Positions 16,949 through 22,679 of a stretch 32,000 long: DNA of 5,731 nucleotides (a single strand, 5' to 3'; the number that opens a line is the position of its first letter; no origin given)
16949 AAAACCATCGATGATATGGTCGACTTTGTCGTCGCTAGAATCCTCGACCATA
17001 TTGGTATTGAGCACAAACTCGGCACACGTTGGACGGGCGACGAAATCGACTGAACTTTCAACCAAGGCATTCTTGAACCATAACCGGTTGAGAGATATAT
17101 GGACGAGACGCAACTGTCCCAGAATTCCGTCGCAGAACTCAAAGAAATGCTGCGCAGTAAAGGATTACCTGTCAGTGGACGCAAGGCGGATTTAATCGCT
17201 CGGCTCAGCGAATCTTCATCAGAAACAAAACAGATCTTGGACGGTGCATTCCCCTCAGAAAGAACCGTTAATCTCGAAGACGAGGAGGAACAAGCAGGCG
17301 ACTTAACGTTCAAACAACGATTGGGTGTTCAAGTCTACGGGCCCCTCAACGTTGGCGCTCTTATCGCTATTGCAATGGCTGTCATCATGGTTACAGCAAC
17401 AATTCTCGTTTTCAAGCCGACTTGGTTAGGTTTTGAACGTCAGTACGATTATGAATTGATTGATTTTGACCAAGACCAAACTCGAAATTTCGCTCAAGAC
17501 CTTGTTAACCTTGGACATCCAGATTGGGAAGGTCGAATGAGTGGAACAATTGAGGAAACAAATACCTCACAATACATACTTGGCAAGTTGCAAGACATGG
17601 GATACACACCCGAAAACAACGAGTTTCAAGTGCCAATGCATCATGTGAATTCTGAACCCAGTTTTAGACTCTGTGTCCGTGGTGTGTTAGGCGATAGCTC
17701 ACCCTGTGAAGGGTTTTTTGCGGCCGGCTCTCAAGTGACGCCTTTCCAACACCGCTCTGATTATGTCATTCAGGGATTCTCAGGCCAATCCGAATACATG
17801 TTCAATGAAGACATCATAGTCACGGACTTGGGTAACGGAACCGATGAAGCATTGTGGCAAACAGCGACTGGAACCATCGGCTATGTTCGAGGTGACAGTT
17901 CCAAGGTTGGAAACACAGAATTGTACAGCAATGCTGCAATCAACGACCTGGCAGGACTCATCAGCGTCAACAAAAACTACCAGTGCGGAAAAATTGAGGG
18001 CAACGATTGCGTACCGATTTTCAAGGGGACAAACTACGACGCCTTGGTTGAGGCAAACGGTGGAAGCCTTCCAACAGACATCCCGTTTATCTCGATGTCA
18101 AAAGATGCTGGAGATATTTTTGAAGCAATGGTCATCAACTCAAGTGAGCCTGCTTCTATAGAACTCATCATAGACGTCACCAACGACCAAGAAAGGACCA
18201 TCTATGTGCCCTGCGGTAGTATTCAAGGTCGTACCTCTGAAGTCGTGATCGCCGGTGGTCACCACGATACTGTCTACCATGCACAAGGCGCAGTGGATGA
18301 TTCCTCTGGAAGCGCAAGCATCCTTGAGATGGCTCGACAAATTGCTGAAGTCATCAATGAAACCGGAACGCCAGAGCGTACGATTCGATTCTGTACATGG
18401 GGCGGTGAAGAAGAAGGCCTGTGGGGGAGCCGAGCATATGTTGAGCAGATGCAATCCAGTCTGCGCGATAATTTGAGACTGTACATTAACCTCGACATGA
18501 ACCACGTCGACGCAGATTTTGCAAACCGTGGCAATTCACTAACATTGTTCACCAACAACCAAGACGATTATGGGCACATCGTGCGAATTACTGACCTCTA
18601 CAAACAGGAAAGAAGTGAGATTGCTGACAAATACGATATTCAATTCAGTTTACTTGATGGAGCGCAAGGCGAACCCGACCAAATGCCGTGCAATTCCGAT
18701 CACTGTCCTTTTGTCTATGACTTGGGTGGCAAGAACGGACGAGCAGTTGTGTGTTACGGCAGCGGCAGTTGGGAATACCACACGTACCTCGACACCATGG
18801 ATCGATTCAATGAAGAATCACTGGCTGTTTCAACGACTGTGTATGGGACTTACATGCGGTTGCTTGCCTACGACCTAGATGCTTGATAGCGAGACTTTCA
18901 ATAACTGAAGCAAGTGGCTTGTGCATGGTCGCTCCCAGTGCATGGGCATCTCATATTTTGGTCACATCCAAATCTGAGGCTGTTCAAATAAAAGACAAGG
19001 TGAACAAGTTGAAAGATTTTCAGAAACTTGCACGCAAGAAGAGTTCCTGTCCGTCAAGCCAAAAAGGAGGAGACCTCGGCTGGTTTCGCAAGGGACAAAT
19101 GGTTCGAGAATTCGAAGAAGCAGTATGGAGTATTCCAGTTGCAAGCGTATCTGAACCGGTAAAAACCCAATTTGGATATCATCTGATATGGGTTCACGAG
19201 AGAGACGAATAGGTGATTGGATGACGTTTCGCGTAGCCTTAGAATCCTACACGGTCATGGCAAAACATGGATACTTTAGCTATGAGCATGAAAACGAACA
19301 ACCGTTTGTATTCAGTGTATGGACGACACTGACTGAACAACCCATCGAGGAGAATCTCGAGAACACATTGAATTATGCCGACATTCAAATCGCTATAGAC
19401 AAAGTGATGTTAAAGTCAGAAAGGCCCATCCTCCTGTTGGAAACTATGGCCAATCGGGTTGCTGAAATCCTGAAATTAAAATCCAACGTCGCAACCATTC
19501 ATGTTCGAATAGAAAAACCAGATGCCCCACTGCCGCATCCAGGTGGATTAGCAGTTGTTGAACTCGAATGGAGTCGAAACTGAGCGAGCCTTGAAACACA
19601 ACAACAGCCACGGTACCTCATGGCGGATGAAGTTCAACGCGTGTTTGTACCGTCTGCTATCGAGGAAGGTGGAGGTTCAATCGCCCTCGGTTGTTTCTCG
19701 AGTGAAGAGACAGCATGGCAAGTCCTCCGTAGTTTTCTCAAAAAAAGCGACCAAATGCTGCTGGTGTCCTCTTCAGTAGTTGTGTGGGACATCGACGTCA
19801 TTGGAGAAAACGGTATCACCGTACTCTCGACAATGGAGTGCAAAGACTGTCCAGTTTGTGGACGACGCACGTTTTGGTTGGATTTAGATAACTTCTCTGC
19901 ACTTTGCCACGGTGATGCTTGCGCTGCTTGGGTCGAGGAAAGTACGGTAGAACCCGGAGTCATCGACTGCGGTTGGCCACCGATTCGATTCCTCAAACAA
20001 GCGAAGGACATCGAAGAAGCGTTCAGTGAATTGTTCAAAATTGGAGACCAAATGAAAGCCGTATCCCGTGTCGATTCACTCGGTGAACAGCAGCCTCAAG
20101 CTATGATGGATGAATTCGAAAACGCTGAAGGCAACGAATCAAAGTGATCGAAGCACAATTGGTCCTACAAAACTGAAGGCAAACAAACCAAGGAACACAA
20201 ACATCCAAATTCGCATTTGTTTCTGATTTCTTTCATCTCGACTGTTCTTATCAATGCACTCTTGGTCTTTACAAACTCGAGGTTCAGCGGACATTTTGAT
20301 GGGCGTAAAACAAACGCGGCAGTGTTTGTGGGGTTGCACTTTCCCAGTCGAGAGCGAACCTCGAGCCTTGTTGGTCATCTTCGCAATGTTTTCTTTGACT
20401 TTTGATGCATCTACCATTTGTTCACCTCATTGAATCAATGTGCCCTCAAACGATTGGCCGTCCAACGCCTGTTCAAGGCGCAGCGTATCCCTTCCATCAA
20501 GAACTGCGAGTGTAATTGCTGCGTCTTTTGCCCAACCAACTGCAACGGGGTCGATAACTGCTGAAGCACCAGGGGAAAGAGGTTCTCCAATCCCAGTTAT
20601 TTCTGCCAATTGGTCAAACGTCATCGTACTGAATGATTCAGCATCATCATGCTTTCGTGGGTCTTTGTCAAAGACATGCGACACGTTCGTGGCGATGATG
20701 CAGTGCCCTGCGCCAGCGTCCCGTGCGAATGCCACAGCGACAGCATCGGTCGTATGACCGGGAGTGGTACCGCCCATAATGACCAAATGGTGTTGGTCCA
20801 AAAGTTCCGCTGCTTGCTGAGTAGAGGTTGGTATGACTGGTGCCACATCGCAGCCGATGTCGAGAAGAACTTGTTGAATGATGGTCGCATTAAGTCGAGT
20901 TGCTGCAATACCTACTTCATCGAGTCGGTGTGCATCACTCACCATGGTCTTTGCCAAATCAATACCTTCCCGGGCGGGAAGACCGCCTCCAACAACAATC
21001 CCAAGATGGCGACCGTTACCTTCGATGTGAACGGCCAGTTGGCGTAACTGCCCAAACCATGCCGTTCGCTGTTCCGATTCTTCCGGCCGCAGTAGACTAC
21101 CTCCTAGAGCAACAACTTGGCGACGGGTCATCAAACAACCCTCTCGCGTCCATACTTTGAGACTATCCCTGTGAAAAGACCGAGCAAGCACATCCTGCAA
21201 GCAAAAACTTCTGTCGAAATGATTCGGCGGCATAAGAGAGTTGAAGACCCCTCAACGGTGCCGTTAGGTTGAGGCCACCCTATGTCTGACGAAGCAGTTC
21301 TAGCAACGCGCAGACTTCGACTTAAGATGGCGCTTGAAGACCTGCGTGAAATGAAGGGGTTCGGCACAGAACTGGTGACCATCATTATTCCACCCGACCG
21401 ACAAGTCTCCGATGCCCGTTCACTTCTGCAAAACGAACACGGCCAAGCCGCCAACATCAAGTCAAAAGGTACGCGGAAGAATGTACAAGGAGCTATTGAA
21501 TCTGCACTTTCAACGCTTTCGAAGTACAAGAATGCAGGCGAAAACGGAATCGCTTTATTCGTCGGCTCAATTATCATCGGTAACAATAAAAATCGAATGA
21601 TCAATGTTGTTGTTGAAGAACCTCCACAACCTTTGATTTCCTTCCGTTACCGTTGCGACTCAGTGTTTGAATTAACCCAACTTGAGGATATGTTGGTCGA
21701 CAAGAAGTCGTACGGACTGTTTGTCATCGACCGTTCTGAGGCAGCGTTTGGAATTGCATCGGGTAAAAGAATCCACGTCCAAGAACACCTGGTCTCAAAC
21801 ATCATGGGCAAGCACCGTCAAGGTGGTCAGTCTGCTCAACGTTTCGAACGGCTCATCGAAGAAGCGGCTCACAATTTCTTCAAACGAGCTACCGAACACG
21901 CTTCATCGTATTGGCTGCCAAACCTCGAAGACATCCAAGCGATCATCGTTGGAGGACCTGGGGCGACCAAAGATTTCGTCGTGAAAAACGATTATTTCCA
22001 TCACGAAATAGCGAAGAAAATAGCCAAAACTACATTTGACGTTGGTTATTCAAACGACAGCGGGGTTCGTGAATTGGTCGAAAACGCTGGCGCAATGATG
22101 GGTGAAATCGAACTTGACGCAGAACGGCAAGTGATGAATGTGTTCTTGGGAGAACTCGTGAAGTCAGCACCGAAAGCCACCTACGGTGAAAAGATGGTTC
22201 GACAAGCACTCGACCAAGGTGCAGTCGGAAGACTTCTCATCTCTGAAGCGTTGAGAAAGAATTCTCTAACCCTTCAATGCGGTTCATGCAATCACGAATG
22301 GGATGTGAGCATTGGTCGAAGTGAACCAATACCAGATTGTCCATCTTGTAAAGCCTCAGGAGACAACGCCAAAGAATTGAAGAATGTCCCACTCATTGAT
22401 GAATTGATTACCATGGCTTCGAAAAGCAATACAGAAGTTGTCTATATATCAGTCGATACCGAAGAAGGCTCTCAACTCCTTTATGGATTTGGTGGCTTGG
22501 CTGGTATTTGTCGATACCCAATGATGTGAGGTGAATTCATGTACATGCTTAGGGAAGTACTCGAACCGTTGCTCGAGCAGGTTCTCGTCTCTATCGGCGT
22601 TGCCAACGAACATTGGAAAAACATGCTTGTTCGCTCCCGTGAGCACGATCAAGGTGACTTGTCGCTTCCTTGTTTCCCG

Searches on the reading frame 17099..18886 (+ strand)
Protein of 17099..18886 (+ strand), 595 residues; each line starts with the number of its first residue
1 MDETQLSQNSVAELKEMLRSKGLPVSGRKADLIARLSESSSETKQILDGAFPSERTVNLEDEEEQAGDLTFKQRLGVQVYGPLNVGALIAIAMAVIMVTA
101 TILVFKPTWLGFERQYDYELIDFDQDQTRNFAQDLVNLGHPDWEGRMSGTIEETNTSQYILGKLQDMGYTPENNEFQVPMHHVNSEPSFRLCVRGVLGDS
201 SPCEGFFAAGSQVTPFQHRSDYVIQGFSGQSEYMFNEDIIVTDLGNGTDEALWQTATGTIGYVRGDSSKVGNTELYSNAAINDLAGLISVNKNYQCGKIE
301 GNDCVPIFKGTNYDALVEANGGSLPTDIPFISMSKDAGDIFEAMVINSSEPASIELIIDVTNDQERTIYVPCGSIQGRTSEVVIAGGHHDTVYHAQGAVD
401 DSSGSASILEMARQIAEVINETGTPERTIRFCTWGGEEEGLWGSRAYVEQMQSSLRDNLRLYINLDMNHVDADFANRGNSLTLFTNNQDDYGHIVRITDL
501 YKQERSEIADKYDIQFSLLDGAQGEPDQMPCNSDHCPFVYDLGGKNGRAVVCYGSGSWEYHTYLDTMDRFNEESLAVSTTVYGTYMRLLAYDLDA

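Call 18: search_protein_families(library=pfam, proteins=[window:17099-18886:+], max_evalue=0.001)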
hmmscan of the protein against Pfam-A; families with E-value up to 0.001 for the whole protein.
window:17099-18886:+ (595 aa): 3 families
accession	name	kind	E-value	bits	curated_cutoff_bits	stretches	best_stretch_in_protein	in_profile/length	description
PF04389.22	Peptidase_M28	-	1.9e-28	100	21.3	1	374-579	5-186/193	Peptidase family M28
PF02037.33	SAP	-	3.9e-10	39.5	23.9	1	6-36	2-32/37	SAP domain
PF01546.33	Peptidase_M20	-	3.1e-05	24.4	24.6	1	388-454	23-82/206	Peptidase family M20/M25/M40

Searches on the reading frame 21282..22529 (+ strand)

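Call 18: search_protein_families(library=pfam, proteins=[window:21282-22529:+], max_evalue=0.001)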
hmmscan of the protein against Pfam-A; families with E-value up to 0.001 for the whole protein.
window:21282-22529:+ (415 aa): 5 families
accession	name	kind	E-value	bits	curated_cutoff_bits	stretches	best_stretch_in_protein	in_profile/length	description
PF03464.20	eRF1_2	-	2.1e-33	115.9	27.1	1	144-273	2-131/133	eRF1 domain 2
PF03465.20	eRF1_3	-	1.3e-21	77.5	25.8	1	281-414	4-106/106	eRF1 domain 3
PF03463.20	eRF1_1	-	4.6e-16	59.4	23.8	1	23-138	7-123/123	eRF1 domain 1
PF18854.6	baeRF_family10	-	1.1e-12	48.9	27.1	1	131-267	3-136/143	Bacterial archaeo-eukaryotic release factor family 10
PF18859.6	acVLRF1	-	4.3e-11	43.6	27.1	1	147-267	5-122/130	Actinobacteria/chloroflexi VLRF1 release factor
